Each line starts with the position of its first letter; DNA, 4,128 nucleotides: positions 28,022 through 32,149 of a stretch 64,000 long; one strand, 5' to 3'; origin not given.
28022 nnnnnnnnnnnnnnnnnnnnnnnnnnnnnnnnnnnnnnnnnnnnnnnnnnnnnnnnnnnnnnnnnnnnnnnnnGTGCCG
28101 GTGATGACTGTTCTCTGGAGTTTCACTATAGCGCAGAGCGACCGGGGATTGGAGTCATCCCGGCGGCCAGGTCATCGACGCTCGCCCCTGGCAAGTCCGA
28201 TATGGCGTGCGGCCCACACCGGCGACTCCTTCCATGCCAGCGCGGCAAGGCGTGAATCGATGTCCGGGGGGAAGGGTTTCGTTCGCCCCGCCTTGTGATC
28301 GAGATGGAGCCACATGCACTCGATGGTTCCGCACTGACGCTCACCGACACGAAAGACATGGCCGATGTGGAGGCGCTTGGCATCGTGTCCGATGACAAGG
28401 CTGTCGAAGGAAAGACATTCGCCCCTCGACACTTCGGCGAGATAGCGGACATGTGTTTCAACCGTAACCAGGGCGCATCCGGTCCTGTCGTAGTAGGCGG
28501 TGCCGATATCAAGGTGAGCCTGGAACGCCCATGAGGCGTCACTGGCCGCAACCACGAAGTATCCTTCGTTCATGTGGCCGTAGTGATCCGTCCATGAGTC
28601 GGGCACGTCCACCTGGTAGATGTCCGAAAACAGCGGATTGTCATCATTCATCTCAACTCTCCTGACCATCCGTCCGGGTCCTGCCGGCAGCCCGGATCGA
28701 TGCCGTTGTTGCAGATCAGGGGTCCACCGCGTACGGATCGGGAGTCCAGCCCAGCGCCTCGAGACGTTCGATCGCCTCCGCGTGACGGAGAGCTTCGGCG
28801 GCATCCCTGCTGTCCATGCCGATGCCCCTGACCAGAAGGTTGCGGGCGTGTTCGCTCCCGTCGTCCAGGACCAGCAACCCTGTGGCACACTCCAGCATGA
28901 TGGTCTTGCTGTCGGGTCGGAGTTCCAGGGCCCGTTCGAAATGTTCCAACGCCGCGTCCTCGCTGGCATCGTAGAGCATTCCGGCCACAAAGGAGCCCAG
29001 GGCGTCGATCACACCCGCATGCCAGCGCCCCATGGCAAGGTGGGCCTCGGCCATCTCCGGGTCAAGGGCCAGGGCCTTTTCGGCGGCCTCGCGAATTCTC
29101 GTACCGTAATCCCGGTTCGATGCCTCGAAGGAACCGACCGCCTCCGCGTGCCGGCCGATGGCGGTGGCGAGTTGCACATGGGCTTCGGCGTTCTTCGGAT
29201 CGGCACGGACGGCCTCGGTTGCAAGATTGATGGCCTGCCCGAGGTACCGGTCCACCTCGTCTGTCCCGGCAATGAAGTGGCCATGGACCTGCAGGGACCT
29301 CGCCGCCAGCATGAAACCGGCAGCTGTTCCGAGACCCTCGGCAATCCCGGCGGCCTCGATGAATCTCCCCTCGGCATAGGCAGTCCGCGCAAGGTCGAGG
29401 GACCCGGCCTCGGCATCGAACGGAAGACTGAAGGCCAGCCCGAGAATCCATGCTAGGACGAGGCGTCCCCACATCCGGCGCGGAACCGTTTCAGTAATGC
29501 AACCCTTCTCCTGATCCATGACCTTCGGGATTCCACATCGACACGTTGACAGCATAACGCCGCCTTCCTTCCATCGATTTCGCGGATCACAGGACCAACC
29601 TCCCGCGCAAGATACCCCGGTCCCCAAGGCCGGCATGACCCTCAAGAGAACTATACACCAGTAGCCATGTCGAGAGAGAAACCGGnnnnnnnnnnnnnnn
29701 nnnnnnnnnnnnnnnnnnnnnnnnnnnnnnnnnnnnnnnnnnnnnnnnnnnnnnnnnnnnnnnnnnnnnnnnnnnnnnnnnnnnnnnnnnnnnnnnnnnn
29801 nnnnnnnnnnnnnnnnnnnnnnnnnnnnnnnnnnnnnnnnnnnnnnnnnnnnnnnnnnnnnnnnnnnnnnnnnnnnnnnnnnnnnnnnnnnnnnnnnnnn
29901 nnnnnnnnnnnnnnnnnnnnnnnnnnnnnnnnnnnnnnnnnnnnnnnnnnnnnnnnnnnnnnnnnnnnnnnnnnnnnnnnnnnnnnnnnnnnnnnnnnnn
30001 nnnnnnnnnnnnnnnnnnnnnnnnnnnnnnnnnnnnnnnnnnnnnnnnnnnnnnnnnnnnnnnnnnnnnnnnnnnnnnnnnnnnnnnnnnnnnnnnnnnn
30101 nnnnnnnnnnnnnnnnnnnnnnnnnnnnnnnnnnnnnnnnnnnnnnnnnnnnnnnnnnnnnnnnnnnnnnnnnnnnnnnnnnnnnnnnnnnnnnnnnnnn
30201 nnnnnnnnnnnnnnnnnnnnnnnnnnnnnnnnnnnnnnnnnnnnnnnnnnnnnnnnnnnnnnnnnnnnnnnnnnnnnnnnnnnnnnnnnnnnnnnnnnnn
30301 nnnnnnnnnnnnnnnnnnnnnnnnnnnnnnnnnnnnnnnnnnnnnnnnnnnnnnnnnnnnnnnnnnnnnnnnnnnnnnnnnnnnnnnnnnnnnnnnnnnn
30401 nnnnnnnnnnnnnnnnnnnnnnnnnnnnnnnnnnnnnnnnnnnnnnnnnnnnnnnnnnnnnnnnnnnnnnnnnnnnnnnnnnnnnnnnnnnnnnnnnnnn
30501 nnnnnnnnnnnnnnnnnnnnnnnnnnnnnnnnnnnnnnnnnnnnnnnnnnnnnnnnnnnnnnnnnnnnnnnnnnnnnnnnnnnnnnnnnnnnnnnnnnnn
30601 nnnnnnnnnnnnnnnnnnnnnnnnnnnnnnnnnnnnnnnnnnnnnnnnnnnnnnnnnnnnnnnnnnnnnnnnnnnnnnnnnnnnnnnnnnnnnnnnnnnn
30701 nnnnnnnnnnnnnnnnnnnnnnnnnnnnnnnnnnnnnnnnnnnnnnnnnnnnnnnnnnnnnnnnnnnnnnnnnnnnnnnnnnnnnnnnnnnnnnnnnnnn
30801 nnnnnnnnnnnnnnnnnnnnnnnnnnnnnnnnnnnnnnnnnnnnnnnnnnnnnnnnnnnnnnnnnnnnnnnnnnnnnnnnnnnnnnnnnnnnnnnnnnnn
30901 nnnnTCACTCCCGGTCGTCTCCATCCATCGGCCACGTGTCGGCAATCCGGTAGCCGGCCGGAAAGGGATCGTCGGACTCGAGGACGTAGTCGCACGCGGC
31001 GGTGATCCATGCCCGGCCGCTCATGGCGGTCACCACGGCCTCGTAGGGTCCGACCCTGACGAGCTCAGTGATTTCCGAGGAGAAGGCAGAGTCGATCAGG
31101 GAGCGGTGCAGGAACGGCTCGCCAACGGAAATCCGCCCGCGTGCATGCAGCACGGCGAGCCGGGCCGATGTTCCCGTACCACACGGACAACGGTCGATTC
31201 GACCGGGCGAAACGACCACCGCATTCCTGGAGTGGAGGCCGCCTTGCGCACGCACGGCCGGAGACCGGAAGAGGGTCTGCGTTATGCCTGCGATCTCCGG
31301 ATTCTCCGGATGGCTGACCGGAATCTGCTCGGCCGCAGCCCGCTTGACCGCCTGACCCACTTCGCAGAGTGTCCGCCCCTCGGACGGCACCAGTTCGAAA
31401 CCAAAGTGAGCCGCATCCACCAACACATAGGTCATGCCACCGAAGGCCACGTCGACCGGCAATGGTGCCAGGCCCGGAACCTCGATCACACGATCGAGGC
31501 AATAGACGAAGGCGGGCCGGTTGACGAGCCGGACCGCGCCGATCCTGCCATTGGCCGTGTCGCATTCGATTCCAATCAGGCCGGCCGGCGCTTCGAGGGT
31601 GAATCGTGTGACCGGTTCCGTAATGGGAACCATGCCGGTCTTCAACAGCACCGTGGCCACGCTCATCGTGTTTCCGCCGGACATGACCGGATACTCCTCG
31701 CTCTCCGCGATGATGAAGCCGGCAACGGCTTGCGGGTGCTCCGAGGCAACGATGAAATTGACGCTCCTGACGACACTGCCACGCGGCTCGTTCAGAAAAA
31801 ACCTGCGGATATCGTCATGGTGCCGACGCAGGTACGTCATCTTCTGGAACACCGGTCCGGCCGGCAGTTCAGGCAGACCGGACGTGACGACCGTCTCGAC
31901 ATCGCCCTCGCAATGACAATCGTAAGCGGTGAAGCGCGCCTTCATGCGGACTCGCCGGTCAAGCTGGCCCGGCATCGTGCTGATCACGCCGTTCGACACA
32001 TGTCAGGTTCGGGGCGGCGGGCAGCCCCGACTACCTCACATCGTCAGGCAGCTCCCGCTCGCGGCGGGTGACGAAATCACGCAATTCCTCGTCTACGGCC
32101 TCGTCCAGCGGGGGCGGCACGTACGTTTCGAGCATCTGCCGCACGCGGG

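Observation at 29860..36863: Non-Pyl MttB methyltransferase with a stand-alone homocysteine S-methyltransferase and no corrinoid protein, divergent from a betaine ABC importer: a possible split betaine-to-methionine methyl relay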

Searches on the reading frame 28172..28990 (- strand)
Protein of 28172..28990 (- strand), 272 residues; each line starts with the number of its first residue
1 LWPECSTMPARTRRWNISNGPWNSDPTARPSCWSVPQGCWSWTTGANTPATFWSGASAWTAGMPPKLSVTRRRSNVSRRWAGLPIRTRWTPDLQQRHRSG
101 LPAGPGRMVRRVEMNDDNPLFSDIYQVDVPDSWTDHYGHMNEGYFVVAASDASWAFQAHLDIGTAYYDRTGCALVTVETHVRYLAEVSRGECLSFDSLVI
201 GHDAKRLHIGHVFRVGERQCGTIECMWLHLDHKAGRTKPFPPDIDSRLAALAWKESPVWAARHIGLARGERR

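Call 3: search_protein_families(library=pfam, proteins=[window:28172-28990:-])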
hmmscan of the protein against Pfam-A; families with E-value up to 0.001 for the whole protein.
window:28172-28990:- (272 aa): 1 family
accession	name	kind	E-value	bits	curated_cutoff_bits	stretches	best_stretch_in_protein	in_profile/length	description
PF13279.12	4HBT_2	-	1.5e-23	84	25.5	1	130-248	2-122/122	Thioesterase-like superfamily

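Call 4: search_protein_families(library=ncbifam, proteins=[window:28172-28990:-])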
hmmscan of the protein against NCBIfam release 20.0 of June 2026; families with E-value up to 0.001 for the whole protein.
window:28172-28990:- (272 aa): 1 family
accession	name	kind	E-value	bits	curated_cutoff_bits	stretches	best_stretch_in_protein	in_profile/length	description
NF005716.0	PRK07531.1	equivalog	7.1e-24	84.4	592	1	116-266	341-489/495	carnitine 3-dehydrogenase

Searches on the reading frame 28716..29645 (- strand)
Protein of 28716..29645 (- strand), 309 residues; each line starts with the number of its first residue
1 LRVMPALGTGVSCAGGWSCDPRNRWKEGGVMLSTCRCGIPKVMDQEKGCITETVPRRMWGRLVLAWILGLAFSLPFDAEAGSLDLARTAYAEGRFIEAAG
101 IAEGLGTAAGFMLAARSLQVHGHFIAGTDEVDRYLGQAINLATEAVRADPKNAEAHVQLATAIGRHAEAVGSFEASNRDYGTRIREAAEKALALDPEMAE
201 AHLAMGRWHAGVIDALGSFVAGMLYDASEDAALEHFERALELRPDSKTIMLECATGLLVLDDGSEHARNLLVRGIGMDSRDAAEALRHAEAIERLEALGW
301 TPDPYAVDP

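Call 3: search_protein_families(library=pfam, proteins=[window:28716-29645:-])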
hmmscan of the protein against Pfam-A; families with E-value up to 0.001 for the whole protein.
window:28716-29645:- (309 aa): 7 families
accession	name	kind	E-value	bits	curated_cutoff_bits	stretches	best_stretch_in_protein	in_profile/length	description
PF13414.12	TPR_11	-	1.4e-08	34.7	26.8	0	189-206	18-35/42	TPR repeat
PF14559.12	TPR_19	-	7.5e-07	29.8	25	0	136-162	8-34/68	Tetratricopeptide repeat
PF00515.34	TPR_1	-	6.2e-05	23.1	27.8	0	230-245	18-33/34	Tetratricopeptide repeat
PF13431.12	TPR_17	-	7.6e-05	23.1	24.4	0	142-162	2-22/34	Tetratricopeptide repeat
PF13428.12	TPR_14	-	0.00012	22.9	23.5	0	230-253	18-41/44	Tetratricopeptide repeat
PF21033.3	RMD1-3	-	0.00045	20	26.7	1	142-224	73-155/235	Regulator of microtubule dynamics protein 1-3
PF23914.1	TPR_CcmH_CycH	-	0.00057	20.2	42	0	229-281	66-120/158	Cytochrome c-type biogenesis protein H TPR domain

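Call 4: search_protein_families(library=ncbifam, proteins=[window:28716-29645:-])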
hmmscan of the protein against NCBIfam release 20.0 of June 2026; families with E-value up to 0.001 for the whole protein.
window:28716-29645:- (309 aa): 1 family
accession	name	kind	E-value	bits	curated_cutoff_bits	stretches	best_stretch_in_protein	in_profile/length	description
NF040959.1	MamA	equivalog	0.0003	20.3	200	0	137-249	55-175/204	magnetosome protein MamA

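Call 39: search_protein_families(library=pfam, proteins=[window:28716-29645:-], max_evalue=0.0001)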
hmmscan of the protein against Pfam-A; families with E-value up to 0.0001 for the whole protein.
window:28716-29645:- (309 aa): 4 families
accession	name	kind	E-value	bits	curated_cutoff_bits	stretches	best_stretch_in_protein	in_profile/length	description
PF13414.12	TPR_11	-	1.4e-08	34.7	26.8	0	189-206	18-35/42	TPR repeat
PF14559.12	TPR_19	-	7.5e-07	29.8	25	0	136-162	8-34/68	Tetratricopeptide repeat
PF00515.34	TPR_1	-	6.2e-05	23.1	27.8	0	230-245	18-33/34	Tetratricopeptide repeat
PF13431.12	TPR_17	-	7.6e-05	23.1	24.4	0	142-162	2-22/34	Tetratricopeptide repeat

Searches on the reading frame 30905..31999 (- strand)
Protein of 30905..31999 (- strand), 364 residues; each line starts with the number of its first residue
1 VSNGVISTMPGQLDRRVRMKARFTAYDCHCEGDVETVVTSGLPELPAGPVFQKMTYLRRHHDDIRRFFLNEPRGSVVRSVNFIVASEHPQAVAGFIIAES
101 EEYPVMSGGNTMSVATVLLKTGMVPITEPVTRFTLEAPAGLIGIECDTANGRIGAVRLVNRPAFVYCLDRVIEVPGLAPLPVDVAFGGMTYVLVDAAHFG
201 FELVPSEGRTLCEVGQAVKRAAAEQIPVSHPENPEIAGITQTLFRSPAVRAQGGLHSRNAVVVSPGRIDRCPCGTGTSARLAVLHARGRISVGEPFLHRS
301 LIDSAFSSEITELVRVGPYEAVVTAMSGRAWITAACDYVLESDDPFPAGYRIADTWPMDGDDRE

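Call 3: search_protein_families(library=pfam, proteins=[window:30905-31999:-])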
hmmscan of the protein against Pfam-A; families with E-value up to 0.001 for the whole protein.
window:30905-31999:- (364 aa): 1 family
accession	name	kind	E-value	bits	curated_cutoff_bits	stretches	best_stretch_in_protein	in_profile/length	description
PF05544.16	Pro_racemase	-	4.9e-109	364.8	27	1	27-351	3-325/325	Proline racemase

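Call 4: search_protein_families(library=ncbifam, proteins=[window:30905-31999:-])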
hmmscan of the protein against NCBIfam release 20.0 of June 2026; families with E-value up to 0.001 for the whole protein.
window:30905-31999:- (364 aa): 6 families
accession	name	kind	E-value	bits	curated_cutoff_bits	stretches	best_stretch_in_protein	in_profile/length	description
NF047722.1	T3LHypDht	equivalog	1.1e-109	366.6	550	1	26-358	10-341/341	trans-3-hydroxy-L-proline dehydratase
NF010576.0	PRK13969.1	equivalog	3.3e-70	236.7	556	1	21-350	5-332/335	proline racemase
NF045511.1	TransHydProDhtase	equivalog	9.8e-68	228.7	540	1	20-350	4-332/335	trans-3-hydroxy-L-proline dehydratase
NF010578.0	PRK13971.1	equivalog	7.2e-66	222.5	376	1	19-352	2-332/333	4-hydroxyproline epimerase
NF052296.1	HdxProlEpimProt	equivalog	8e-45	153.5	450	1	27-349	5-307/309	4-hydroxyproline epimerase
NF010577.0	PRK13970.1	equivalog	6.3e-32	111.1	442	1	22-349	4-308/311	4-hydroxyproline epimerase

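Call 37: search_solved_structures(query=window:30905-31999:-, max_evalue=1e-20, show_alignments=2)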
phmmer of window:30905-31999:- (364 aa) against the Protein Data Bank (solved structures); distinct sequences matched with E-value up to 1e-20: 17.
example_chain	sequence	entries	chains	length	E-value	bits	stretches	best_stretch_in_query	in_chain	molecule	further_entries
4k7g_B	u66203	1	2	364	1.2e-84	287.9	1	26-357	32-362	3-hydroxyproline dehydratse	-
4k8l_A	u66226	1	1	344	5.9e-83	282.3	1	26-357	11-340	Proline racemase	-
1tm0_A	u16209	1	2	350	7.7e-81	275.3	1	26-359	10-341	PROLINE RACEMASE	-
4q2h_A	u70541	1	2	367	1.7e-67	231.4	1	16-361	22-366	Proline racemase protein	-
4lb0_A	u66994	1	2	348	8.2e-64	219.3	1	18-357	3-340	Uncharacterized protein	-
6r76_A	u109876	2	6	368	1.7e-57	198.5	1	25-350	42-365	Proline racemase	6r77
7pb3_AAA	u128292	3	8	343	1.9e-55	191.8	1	23-353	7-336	Proline racemase A (AsProR)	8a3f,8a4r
6j7c_A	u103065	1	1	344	9.8e-50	173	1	23-350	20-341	Proline racemase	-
1w61_A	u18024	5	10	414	1.7e-44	155.7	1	16-351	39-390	B-CELL MITOGEN | Proline racemase A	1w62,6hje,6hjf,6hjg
7qpo_A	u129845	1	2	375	9.8e-44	153.2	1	25-351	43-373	Trans-3-hydroxy-L-proline dehydratase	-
2azp_A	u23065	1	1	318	1.1e-29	107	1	22-351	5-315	hypothetical protein PA1268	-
4j9w_A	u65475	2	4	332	4.8e-27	98.3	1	21-349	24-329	Proline racemase family protein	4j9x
4k7x_A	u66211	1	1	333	4.5e-26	95.1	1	19-349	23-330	Proline racemase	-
4q60_A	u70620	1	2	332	8.1e-26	94.3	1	21-349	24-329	PROLINE RACEMASE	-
4juu_A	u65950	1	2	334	2e-25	93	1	25-349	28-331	Epimerase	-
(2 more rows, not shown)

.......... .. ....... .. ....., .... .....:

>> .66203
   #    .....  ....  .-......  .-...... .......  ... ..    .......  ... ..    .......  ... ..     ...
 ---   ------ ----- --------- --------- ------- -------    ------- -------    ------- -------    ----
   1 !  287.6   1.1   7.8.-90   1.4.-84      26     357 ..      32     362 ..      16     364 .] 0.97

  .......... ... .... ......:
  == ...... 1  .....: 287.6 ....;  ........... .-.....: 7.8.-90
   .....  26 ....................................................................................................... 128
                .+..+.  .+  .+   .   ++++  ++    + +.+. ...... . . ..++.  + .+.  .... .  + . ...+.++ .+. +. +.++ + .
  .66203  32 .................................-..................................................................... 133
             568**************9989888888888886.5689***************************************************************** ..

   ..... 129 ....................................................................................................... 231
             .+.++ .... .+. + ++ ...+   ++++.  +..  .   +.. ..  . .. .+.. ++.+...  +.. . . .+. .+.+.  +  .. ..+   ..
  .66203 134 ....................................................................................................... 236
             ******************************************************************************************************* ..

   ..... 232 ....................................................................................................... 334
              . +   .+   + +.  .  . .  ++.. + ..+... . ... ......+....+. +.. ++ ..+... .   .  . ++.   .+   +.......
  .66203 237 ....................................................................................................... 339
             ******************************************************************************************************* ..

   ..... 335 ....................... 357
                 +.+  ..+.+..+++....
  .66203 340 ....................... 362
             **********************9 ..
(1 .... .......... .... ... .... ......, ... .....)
